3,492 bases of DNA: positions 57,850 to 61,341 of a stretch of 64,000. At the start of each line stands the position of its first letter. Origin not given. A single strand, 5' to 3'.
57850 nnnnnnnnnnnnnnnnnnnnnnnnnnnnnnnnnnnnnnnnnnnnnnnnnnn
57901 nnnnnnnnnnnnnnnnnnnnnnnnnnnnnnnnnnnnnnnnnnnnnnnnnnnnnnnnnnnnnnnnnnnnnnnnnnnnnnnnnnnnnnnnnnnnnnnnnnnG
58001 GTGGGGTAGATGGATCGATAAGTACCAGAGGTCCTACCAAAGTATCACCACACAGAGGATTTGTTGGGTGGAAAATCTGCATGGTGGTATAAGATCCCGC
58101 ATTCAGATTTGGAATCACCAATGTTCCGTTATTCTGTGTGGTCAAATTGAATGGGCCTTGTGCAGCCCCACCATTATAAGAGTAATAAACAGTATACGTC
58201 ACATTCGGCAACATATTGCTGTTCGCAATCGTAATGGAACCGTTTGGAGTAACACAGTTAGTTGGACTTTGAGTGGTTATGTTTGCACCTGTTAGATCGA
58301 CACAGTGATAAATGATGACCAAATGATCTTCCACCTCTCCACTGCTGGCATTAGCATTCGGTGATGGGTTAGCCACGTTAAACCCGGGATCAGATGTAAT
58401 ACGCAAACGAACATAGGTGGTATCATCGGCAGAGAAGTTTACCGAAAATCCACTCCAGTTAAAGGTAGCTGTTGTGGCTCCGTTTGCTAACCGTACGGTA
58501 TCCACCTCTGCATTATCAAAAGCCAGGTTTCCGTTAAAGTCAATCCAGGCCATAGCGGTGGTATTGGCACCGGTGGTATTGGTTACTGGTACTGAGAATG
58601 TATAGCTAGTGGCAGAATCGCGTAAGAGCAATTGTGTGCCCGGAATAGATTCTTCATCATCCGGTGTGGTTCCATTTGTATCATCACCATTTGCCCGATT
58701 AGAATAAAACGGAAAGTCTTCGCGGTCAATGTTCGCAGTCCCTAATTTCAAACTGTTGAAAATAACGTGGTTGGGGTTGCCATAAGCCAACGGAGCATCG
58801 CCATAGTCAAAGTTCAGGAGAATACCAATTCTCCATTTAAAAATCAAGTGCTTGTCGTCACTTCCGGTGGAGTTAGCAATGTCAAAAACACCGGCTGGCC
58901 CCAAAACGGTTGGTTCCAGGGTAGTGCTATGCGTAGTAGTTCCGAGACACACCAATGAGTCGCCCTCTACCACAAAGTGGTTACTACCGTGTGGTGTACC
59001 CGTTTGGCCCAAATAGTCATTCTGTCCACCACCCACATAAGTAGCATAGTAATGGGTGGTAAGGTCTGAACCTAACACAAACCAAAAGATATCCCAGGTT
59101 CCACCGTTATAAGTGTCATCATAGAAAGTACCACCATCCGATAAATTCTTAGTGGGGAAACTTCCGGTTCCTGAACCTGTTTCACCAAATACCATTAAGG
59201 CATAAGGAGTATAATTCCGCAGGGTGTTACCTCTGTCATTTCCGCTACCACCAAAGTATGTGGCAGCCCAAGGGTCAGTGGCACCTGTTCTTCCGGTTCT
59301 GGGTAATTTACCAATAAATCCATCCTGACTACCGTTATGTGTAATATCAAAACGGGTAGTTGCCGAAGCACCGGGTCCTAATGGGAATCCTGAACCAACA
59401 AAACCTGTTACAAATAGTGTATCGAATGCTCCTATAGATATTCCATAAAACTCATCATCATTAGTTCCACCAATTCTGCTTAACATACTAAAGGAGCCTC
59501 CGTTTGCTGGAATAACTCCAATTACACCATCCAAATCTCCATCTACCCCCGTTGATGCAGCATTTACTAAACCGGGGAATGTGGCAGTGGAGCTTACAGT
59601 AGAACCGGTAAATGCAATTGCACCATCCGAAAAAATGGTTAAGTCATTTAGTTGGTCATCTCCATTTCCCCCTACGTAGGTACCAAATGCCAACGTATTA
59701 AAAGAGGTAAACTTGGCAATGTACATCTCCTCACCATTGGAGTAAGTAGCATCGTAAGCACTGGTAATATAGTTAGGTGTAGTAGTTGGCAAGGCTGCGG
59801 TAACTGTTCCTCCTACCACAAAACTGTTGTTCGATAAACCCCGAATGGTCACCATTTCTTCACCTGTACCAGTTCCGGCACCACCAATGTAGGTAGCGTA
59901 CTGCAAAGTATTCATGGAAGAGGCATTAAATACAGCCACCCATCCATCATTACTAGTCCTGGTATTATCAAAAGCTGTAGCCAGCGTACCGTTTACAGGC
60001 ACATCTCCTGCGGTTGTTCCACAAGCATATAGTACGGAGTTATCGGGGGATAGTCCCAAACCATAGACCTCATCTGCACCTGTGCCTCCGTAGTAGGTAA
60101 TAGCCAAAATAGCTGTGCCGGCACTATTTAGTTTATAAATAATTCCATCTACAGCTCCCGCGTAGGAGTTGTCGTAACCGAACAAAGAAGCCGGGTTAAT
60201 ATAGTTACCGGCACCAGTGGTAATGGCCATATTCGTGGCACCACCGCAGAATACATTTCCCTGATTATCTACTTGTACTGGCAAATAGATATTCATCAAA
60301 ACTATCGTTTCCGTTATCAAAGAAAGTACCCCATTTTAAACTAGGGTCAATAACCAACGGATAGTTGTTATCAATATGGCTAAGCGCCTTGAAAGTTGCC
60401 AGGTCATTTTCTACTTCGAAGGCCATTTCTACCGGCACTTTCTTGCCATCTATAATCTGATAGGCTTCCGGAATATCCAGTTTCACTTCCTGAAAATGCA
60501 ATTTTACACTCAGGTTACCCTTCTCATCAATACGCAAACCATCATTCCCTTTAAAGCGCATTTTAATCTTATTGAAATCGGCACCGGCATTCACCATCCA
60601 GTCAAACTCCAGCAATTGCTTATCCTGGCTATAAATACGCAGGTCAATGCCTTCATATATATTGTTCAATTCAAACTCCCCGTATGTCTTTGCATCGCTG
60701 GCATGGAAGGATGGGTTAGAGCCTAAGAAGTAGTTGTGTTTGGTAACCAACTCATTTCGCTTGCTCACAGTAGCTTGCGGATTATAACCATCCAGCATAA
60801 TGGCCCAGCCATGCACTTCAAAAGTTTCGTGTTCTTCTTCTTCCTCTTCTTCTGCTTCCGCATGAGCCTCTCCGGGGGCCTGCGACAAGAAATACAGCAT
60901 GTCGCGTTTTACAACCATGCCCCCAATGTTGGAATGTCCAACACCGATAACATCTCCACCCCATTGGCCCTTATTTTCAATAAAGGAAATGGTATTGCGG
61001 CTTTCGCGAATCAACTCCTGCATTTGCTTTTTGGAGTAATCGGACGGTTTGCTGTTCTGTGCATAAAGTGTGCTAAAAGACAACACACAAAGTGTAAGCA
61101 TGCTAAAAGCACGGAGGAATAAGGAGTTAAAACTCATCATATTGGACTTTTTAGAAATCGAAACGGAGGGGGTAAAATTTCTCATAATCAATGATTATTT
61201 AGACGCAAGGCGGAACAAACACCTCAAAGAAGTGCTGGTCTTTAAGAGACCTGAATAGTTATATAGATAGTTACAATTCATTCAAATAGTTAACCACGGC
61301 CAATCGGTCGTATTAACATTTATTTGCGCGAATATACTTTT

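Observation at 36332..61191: Three consecutive ORFs read as one ~24.9 kb gene for a ~8,280-aa T9SS-secreted repeat adhesin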

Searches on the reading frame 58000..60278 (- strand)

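Call 18: search_protein_families(library=ncbifam, proteins=[window:58000-60278:-], max_evalue=0.001)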
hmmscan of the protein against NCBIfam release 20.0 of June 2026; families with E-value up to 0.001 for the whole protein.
window:58000-60278:- (759 aa): 0 families

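Call 29: search_protein_families(library=pfam, proteins=[window:58191-60278:-], max_evalue=0.01)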
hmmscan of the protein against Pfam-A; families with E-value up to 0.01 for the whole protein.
window:58191-60278:- (696 aa): 1 family
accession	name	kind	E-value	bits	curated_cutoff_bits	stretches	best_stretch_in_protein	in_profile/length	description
PF20009.4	GEVED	-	2.2e-09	38.4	24.4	1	577-654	4-77/78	GEVED domain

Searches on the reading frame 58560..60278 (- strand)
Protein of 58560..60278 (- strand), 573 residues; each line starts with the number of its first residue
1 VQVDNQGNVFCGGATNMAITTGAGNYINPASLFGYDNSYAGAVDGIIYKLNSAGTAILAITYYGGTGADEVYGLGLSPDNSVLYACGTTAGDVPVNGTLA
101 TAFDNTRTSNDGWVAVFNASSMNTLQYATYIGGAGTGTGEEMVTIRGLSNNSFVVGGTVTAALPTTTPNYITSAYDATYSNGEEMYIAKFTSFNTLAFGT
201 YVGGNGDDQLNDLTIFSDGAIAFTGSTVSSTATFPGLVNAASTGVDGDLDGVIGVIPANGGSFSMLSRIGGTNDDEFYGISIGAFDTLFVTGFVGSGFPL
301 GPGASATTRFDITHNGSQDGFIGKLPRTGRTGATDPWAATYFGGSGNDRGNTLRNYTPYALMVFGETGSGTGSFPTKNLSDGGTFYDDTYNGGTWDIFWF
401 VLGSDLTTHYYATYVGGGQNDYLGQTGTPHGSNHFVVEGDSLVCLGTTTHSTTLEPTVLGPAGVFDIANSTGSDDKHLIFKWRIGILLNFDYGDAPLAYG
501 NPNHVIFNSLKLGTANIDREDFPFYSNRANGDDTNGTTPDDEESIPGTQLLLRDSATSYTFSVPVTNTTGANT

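Call 51: search_protein_families(library=pfam, proteins=[window:58560-60278:-], max_evalue=10)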
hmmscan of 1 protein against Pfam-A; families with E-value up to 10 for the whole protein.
window:58560-60278:- (573 aa): 0 families

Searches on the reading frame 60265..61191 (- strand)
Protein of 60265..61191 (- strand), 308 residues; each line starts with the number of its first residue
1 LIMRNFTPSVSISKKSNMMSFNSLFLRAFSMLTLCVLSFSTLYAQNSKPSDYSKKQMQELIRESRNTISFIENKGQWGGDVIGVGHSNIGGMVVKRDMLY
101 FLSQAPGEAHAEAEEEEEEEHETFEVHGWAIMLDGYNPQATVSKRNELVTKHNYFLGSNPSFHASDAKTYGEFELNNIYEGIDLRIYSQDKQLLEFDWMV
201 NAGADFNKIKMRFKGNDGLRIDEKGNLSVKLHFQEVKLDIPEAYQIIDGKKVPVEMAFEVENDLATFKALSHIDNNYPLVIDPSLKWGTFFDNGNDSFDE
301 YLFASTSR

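Call 7: search_protein_families(library=pfam, proteins=[window:60265-61191:-], max_evalue=0.01)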
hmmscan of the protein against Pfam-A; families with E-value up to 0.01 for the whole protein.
window:60265-61191:- (308 aa): 1 family
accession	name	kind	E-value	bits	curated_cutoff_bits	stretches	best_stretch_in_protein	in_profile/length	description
PF25778.1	DUF7948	-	1.2e-54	186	27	1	70-283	1-213/214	Domain of unknown function (DUF7948)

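Call 18: search_protein_families(library=ncbifam, proteins=[window:60265-61191:-], max_evalue=0.001)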
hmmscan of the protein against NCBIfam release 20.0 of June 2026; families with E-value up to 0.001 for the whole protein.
window:60265-61191:- (308 aa): 0 families
